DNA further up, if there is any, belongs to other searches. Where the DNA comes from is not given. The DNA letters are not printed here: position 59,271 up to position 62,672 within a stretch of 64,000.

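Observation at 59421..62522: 1033-aa protein with coiled coils flanking a glycine-zipper hydrophobic core (translocator or pore-former-like architecture)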

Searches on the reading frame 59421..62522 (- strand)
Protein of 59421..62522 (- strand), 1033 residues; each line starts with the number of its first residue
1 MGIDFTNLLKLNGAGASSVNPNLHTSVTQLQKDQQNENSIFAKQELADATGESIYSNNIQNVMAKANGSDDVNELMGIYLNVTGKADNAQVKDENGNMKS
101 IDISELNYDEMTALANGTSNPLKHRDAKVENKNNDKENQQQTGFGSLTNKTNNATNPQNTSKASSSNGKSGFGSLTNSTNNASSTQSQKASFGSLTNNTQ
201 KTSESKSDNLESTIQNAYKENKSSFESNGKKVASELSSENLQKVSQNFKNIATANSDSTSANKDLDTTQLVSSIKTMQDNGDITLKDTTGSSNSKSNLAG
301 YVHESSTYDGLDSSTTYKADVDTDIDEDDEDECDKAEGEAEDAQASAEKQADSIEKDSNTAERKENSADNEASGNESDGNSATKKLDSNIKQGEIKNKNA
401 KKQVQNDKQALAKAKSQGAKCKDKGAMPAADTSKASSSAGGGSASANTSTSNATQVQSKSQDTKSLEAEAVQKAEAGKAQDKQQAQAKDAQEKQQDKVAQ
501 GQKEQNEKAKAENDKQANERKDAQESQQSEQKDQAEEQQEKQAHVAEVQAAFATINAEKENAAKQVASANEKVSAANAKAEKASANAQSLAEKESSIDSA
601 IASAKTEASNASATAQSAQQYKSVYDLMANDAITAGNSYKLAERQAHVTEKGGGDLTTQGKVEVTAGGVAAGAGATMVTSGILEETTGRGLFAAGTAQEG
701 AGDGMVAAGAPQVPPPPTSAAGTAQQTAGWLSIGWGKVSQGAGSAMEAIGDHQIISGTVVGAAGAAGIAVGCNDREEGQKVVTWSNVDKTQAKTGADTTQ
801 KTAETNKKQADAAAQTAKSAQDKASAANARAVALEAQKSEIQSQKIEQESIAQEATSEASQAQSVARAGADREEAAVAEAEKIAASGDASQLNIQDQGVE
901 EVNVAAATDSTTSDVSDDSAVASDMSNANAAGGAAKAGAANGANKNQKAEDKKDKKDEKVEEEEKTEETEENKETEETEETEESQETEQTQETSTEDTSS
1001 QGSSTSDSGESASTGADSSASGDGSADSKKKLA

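Call 6: search_protein_families(library=pfam, proteins=[window:59424-62522:-], max_evalue=1)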
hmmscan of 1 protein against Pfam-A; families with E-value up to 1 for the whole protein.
window:59424-62522:- (1033 aa): 0 families

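Call 9: find_homologous_proteins(query=window:59424-62522:-, max_evalue=0.001)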
Query window:59424-62522:-: 8000 candidates shared short words with the query, none scored E <= 0.001.

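Call 10: find_related_loci(query=window:59424-62522:-, collection=genome_contigs, flank=10000)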
Query window:59424-62522:- (1033 aa) in genome_contigs; peptide patterns used: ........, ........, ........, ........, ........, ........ (x = any residue, [..] = any of these).
599 stretches matched a pattern, but none encodes a relative of the query by tblastn (E <= 1e-3).

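Call 11: search_solved_structures(query=window:59424-62522:-, max_evalue=1)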
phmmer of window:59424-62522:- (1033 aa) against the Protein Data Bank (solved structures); distinct sequences matched with E-value up to 1: 1.
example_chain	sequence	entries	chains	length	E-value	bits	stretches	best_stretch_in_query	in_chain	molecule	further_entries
3pqh_A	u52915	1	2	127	0.57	11.9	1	615-695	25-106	gene product 138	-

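Call 12: search_protein_families(library=ncbifam, proteins=[window:59424-62522:-], max_evalue=0.1)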
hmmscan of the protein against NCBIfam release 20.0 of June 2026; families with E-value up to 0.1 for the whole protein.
window:59424-62522:- (1033 aa): 0 families

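Call 13: find_encoding_contigs(protein=window:59421-62522:-, flank=10000, max_places=6)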
Protein window:59421-62522:- (1033 aa): no gene with exactly this product is on record in the collection.

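Call 17: find_related_loci(query=window:59424-62522:-, collection=metagenome_contigs, flank=10000)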
Query window:59424-62522:- (1033 aa) in metagenome_contigs; peptide patterns used: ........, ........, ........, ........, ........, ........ (x = any residue, [..] = any of these).
600 stretches matched a pattern, but none encodes a relative of the query by tblastn (E <= 1e-3).

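Call 25: search_protein_families(library=phrogs, proteins=[window:59424-62522:-], max_evalue=0.1)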
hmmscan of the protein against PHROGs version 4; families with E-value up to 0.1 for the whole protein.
window:59424-62522:- (1033 aa): 0 families

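Call 26: search_protein_families(library=padloc, proteins=[window:59424-62522:-], max_evalue=0.1)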
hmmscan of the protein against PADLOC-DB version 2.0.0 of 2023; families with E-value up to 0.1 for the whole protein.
window:59424-62522:- (1033 aa): 0 families

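Call 37: predict_structure(protein=window:59424-62522:-)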
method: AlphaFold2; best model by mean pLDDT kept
length: 1033 residues; sequences in the alignment: 1
mean_pLDDT: 47.9   pTM: 0.27
mean pLDDT of the five models: 47.9, 43.9, 43.3, 43.1, 42.1
residues with pLDDT >= 90: 0; 70-90: 90; 50-70: 377; < 50: 566
segments of 3 or more residues with pLDDT < 50: 1-6, 11-15, 46-49, 53-60, 62-64, 66-71, 81-85, 129-212, 235-239, 243-319, 371-378, 425-462, 645-786, 885-913, 915-1033
pLDDT, mean of each block of 10 residues (from residue 1): 45 46 58 56 49 47 47 52 50 55 55 54 49 34 30 32 31 31 30 29 36 54 56 49 46 37 34 34 32 35 32 39 50 61 65 63 53 47 59 69 72 66 45 35 35 36 49 60 72 76 78 79 73 68 67 70 67 67 66 63 64 54 57 54 46 37 36 31 30 36 36 36 35 37 31 30 29 35 44 63 68 61 55 60 65 64 60 57 46 35 32 39 35 38 37 40 36 39 36 34 36 35 38 37
secondary structure, 60 per line:
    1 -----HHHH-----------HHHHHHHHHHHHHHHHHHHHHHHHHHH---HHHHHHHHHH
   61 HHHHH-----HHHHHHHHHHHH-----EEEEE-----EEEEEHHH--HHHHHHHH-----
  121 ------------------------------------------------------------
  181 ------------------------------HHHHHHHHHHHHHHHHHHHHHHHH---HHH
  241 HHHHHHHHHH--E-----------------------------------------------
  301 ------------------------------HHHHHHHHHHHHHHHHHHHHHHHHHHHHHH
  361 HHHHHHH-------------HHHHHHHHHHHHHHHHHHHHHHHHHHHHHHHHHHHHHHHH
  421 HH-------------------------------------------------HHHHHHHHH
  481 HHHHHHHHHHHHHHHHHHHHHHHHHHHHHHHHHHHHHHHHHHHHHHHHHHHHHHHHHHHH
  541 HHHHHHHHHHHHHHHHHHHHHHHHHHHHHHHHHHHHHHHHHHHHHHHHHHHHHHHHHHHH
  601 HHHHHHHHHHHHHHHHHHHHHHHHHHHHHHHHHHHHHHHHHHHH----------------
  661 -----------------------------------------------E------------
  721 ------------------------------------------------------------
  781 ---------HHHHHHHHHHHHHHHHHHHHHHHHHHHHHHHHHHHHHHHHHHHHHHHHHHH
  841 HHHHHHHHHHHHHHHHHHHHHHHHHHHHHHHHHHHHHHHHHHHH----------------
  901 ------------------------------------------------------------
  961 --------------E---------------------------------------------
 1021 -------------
elements in order (helices of 4 or more, strands of 3 or more residues): H6-9 H21-47 H51-65 H71-82 E88-92 E98-102 H108-115 H211-234 H238-250 H331-367 H381-422 H472-644 H790-884
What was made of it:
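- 60591..61109 (-): Long predicted helix, aa 472-644. aa 472-545 is Q/K/E/A/D-rich with no amphipathic periodicity, so it may be a single alpha-helix or a spacer. aa 545-644 is Ala-rich with modest heptad periodicity. AF2 secondary structure, call 37.
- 59871..60155 (-): Second long predicted helix, aa 790-884. AF2, call 37.
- Checked: Single-sequence AF2 predicts long helices at aa 472-644 and 790-884 (call 37).
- AF2 (single sequence, low confidence) predicts the whole core as coil (call 37). AF2 gives coil with pLDDT ~30 for aa 645-786 (call 37).
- Tried and rejected: Full-length single-sequence AF2 had mean pLDDT 47.9 and is usable only for secondary structure (call 37).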

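Call 38: search_protein_representatives(protein=window:59424-62522:-)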
Query: 1033 residues. Proteins with E-value up to 0.001 (for the whole library): 10; up to 1e-10: 9; up to 1e-30: 2. The best 10 are listed.
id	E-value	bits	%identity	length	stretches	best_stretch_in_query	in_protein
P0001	4.4e-52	194.3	41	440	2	176-508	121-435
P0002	2.6e-32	128.9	57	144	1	1-132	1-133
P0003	6.7e-18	81.2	57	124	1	72-157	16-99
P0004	4.4e-16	75.2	31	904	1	31-253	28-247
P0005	1.2e-14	70.4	42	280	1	30-133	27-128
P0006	6.0e-14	68.2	52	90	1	60-136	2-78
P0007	1.6e-13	66.8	44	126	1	1-96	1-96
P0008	3.0e-12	62.5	41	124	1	30-129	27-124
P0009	1.8e-11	59.9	56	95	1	839-906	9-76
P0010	1.2e-06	43.9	36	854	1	19-167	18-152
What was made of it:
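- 62148..62444 (-): Conserved N-terminal domain (aa ~27-125): three helices, a beta-hairpin around D-x-N-G, then a helix. This is the only region alignable across both subfamilies. phmmer hits, call 38.
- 59871..60155 (-): The fragment P0009 is 56% identical over aa 839-906, call 38.
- Family and collinear architecture: an exhaustive phmmer search found 10 relatives (call 38).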

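Call 40: find_encoding_contigs(protein=P0004, flank=10000, max_places=6)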
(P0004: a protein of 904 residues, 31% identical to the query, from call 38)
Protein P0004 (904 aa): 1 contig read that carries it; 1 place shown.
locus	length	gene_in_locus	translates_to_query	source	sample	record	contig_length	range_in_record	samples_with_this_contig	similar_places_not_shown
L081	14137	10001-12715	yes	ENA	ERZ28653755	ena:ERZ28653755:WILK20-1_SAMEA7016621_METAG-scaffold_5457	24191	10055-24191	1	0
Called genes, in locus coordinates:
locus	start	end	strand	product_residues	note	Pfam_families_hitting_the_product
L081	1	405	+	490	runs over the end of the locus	PF00239:Resolvase, PF07508:Recombinase, PF13408:Zn_ribbon_recom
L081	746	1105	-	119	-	PF01242:PTPS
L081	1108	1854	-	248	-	-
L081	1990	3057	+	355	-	PF00437:T2SSE, PF13401:AAA_22 (weak)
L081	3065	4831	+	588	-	-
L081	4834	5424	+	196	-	-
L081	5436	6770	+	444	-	PF02254:TrkA_N, PF02080:TrkA_C, PF07992:Pyr_redox_2 (weak), PF02254:TrkA_N, PF02080:TrkA_C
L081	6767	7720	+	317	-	PF02386:TrkH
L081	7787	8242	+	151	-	PF02386:TrkH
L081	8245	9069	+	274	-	PF00793:DAHP_synth_1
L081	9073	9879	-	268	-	PF10613:Lig_chan-Glu_bd, PF00497:SBP_bac_3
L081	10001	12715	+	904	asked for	-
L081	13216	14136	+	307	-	?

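Call 41: find_encoding_contigs(protein=P0010, flank=10000, max_places=6)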
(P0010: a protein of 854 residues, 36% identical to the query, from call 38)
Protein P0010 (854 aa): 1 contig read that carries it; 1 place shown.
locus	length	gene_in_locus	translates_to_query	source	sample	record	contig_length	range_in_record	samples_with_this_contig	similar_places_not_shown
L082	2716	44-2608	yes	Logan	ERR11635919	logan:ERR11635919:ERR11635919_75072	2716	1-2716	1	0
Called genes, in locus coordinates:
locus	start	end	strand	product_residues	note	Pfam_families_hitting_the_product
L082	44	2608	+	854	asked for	-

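Call 42: find_encoding_contigs(protein=P0001, flank=10000, max_places=6)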
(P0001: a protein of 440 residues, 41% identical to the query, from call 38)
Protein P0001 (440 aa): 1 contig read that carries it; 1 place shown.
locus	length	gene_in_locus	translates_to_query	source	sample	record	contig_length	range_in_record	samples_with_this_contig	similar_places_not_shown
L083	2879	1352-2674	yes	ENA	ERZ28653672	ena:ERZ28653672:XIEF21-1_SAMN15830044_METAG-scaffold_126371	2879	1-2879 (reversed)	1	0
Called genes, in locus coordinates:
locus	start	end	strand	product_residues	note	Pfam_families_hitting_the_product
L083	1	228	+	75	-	?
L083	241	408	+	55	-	PF00701:DHDPS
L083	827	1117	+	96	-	PF00701:DHDPS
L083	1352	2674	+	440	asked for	-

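Call 48: find_encoding_contigs(protein=P0008, flank=10000)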
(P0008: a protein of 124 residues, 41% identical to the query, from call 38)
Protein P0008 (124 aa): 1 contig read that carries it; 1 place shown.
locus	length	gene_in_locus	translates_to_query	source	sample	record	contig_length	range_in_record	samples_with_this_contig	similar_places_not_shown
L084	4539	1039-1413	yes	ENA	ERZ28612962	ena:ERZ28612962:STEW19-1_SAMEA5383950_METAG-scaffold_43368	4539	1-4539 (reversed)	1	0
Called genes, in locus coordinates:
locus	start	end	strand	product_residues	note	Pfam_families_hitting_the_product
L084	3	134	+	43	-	?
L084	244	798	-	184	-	PF02690:Na_Pi_cotrans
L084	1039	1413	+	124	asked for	-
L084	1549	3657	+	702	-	-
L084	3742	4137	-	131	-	PF00380:Ribosomal_S9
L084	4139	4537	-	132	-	?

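Call 49: find_encoding_contigs(protein=P0002, flank=10000)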
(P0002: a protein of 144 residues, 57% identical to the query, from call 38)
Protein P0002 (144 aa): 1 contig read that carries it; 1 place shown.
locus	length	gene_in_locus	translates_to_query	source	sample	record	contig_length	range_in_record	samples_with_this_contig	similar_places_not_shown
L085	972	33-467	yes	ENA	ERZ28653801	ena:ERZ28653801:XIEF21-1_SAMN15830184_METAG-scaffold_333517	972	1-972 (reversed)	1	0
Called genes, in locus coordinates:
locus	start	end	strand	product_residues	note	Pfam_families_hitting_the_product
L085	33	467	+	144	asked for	-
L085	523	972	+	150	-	?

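Call 50: find_encoding_contigs(protein=P0005, flank=10000)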
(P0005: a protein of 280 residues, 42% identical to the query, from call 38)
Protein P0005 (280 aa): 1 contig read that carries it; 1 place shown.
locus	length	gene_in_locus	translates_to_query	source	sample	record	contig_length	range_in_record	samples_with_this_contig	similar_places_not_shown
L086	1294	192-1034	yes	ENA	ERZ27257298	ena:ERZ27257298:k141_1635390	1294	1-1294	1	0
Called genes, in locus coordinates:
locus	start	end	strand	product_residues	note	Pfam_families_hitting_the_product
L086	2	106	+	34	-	?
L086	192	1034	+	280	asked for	-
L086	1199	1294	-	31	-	?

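Call 51: find_encoding_contigs(protein=P0009, flank=10000)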
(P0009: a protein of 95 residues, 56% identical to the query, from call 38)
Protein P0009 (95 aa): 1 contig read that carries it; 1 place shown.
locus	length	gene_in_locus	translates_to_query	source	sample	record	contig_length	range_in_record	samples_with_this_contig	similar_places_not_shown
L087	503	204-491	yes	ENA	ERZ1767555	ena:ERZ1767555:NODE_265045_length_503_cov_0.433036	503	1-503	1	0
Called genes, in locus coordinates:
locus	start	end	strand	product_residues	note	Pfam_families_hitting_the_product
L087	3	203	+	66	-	?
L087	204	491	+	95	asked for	-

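Call 61: search_protein_families(library=pfam, proteins=[P0004, P0010, L084:1414-3654:+, P0001, L081:13216-14136:+, L081:3065-4831:+, L081:4834-5424:+], max_evalue=1)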
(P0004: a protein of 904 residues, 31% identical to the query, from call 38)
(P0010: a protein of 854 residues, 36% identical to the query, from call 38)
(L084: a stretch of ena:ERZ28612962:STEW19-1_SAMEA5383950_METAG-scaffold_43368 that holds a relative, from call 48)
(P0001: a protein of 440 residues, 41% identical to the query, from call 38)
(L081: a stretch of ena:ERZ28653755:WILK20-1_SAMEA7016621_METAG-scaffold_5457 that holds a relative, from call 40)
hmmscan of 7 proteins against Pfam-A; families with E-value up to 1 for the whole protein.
P0004 (904 aa): 1 family
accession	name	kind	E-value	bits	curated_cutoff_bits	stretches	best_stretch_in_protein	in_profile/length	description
PF06291.16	Lambda_Bor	-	0.41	11.2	25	1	319-354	17-52/75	Bor protein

P0010 (854 aa): 0 families

L084:1414-3654:+ (747 aa): 0 families

P0001 (440 aa): 0 families

L081:13216-14136:+ (307 aa): 1 family
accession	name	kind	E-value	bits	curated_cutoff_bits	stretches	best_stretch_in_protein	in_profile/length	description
PF14724.11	mit_SMPDase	-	0.045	12.1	23.7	1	178-241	424-488/818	Mitochondrial-associated sphingomyelin phosphodiesterase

L081:3065-4831:+ (588 aa): 4 families
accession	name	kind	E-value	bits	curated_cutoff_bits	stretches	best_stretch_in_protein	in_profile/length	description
PF11104.14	PilM_2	-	9.4e-05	21.9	27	1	28-231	12-216/340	Type IV pilus assembly protein PilM;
PF21907.4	SAM_CEP-1_C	-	0.00014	22.5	26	1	435-496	29-88/103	CEP-1 C-terminal SAM domain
PF05137.18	PilN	-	0.00095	19.6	22.8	1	439-493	5-58/78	Fimbrial assembly protein (PilN)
PF00180.25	Iso_dh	-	0.076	12.7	27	1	221-303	149-230/348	Isocitrate/isopropylmalate dehydrogenase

L081:4834-5424:+ (196 aa): 3 families
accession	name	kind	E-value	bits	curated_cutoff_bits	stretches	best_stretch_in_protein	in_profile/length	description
PF08432.15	Vfa1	-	0.06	14.1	27.3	1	35-79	47-92/179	AAA-ATPase Vps4-associated protein 1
PF13858.11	DUF4199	-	0.12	13.2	32.3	1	15-86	65-134/165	Protein of unknown function (DUF4199)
PF08219.16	TOM13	-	0.17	12.3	25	1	62-105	9-50/84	Outer membrane protein TOM13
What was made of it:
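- Closest known: Polar hub or landmark proteins of the FimV/HubP/TspA type. Same: One relative lies 5-8 kb from type IV pilus assembly genes (T2SSE ATPase and a PilM/PilN-like gene; calls 40, 61).
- Tried and rejected: Pfam, NCBIfam, PHROGs and PADLOC: nothing for the target or for relatives (calls 6, 12, 25, 26, 61).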

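Call 63: search_solved_structures(query=A4, max_evalue=10)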
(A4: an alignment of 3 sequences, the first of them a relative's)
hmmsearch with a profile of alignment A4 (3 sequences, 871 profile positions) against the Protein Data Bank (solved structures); distinct sequences matched with E-value up to 10: 1.
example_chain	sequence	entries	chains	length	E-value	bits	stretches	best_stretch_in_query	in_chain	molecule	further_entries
2r39_A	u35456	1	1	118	0.24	12.8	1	166-235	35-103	FixG-related protein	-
